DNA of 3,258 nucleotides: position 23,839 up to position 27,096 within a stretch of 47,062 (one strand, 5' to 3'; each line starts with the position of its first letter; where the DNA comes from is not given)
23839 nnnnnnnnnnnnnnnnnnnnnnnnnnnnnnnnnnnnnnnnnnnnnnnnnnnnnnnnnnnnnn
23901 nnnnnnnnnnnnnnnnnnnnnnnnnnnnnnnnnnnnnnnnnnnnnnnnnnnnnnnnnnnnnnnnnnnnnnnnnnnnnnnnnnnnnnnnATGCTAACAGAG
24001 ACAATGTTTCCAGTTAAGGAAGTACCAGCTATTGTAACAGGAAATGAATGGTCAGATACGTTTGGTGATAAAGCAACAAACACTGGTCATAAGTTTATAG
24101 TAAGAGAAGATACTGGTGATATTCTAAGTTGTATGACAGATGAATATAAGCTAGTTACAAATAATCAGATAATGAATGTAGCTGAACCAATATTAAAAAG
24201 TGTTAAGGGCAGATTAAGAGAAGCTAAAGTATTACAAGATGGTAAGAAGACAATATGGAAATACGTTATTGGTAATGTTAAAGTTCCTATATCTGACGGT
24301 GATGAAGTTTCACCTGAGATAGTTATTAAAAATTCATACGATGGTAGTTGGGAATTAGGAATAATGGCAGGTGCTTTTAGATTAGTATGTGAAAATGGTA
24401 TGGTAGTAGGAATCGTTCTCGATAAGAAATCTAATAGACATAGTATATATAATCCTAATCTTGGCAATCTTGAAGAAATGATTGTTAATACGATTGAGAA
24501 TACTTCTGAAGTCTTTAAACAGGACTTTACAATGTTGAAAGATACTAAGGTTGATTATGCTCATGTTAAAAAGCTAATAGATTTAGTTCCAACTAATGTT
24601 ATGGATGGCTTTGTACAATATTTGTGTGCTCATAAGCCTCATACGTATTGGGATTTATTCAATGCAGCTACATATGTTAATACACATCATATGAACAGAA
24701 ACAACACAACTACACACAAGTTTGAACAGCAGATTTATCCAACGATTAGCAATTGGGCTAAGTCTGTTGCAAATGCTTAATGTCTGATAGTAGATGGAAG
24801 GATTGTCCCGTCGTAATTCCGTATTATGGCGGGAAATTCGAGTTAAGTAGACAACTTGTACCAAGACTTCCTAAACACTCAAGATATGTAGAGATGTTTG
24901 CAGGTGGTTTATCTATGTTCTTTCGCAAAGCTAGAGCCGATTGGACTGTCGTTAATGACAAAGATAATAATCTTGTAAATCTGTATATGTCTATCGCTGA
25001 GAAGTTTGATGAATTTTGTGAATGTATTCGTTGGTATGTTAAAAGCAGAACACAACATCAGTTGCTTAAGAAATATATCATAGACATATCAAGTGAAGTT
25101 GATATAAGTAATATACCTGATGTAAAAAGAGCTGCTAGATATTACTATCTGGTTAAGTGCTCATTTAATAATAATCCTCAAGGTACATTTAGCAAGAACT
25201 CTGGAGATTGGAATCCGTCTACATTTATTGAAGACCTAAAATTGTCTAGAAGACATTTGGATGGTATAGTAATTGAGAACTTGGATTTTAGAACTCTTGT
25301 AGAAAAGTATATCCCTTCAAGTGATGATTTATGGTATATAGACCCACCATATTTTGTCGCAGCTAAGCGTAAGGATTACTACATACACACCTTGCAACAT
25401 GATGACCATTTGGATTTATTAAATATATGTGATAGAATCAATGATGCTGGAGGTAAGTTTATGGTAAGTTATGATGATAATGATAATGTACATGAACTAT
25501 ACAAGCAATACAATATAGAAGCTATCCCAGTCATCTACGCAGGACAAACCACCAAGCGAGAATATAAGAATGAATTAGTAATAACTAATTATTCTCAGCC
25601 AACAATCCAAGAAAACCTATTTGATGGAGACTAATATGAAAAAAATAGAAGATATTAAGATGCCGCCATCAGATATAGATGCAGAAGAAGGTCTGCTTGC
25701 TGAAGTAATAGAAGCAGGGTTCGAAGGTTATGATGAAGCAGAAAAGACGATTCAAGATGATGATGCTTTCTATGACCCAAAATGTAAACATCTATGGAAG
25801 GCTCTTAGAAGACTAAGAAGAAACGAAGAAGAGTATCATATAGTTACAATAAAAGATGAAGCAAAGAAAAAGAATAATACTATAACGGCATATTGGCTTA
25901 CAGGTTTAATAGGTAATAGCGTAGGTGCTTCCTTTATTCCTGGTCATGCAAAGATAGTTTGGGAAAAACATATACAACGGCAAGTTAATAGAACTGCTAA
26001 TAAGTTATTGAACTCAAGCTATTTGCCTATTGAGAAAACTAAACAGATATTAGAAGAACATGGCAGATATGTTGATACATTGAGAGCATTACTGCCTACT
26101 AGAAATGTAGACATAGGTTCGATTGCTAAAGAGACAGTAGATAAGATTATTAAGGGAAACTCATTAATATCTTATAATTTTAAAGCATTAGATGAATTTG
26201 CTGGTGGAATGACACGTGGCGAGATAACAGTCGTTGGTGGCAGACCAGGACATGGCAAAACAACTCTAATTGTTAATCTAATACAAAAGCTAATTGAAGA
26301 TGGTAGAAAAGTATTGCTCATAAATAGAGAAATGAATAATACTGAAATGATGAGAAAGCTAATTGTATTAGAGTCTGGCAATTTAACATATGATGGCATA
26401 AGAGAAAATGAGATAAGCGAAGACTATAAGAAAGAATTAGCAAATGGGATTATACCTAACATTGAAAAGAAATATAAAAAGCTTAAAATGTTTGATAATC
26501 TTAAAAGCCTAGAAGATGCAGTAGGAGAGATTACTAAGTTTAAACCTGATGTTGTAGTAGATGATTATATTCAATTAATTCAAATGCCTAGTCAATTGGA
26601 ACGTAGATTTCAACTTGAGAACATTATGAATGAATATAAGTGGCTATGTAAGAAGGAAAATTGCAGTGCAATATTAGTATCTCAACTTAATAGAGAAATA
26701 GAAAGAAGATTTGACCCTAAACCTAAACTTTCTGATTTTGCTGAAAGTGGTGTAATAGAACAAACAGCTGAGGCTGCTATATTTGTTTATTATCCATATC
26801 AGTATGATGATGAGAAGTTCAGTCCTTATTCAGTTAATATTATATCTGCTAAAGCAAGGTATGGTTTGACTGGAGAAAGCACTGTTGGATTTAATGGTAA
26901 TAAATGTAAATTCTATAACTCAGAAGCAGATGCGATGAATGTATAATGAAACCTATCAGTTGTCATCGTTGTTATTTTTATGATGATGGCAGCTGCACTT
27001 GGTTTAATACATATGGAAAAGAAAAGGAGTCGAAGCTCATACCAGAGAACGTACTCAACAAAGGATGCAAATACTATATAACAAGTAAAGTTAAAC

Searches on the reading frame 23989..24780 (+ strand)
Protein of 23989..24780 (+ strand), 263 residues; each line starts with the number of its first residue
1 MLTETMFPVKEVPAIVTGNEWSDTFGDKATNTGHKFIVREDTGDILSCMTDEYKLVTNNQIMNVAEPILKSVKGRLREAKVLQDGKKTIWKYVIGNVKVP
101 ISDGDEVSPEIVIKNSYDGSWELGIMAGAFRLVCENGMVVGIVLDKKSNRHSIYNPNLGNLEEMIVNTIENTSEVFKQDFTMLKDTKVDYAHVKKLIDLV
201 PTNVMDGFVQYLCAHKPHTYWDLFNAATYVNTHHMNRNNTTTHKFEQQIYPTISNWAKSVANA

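Call 18: search_protein_families(library=pfam, proteins=[window:23989-24780:+], max_evalue=0.01)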
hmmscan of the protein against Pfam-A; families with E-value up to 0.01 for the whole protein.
window:23989-24780:+ (263 aa): 1 family
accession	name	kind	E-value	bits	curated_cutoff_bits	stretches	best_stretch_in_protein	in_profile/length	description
PF06067.16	DUF932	-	3e-17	63.6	23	1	46-236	2-211/227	Domain of unknown function (DUF932)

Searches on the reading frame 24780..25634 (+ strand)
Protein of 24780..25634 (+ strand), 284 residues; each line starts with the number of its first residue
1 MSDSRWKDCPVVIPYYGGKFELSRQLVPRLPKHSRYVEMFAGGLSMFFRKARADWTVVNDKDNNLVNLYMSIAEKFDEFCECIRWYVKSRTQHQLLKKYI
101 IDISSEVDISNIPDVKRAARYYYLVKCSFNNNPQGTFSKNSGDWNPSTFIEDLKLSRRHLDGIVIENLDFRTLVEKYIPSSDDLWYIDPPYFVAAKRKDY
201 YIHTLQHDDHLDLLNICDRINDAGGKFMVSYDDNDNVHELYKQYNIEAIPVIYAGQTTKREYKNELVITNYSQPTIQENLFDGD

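Call 18: search_protein_families(library=pfam, proteins=[window:24780-25634:+], max_evalue=0.01)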
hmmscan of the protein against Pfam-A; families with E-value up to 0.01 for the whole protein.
window:24780-25634:+ (284 aa): 1 family
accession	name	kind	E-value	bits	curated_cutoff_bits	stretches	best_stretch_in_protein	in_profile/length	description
PF02086.21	MethyltransfD12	-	3e-27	96.4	22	1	15-248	1-246/253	D12 class N6 adenine-specific DNA methyltransferase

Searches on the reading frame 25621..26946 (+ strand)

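Call 18: search_protein_families(library=pfam, proteins=[window:25621-26946:+], max_evalue=0.01)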
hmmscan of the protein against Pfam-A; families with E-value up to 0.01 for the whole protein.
window:25621-26946:+ (441 aa): 17 families
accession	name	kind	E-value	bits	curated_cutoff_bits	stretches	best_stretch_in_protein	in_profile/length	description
PF03796.21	DnaB_C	-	2.2e-42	145.6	27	1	184-433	3-255/255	DnaB-like helicase C terminal domain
PF06745.19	ATPase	-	3.6e-10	40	26.6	1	188-380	6-186/231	KaiC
PF00772.26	DnaB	-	9.2e-10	38.9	23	1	15-113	2-101/103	DnaB-like helicase N terminal domain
PF01656.29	CbiA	-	2.3e-05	24.8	25.4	1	202-293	1-54/125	CobQ/CobB/MinD/ParA nucleotide binding domain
PF02492.25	cobW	-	0.00019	21.5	20.7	1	202-281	2-65/180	CobW/HypB/UreG, nucleotide-binding domain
PF25199.1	nSTAND_NTPase5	-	0.00028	21.1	34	1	199-250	40-93/145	Novel STAND NTPase 5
PF13086.12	AAA_11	-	0.00035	20.9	27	1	196-266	13-74/257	AAA domain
PF01637.24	ATPase_2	-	0.00035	20.9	33.2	1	198-340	18-140/225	ATPase domain predominantly from Archaea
PF13481.12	AAA_25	-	0.00047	20.3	27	1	197-357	30-191/195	AAA domain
PF13614.12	AAA_31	-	0.00055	20.4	27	1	203-262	5-47/177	AAA domain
PF00005.33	ABC_tran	-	0.00061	20.8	25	1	196-263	7-79/137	ABC transporter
PF03205.20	MobB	-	0.00094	19.5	26.6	1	205-244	4-43/133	Molybdopterin guanine dinucleotide synthesis protein B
PF20720.3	nSTAND3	-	0.0012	19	27.2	1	202-240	19-56/155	Novel STAND NTPase 3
PF13401.12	AAA_22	-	0.0026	18.5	27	0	201-292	6-91/130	AAA domain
PF03308.22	MeaB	-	0.0034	16.9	23.1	1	201-234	34-67/273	Methylmalonyl Co-A mutase-associated GTPase MeaB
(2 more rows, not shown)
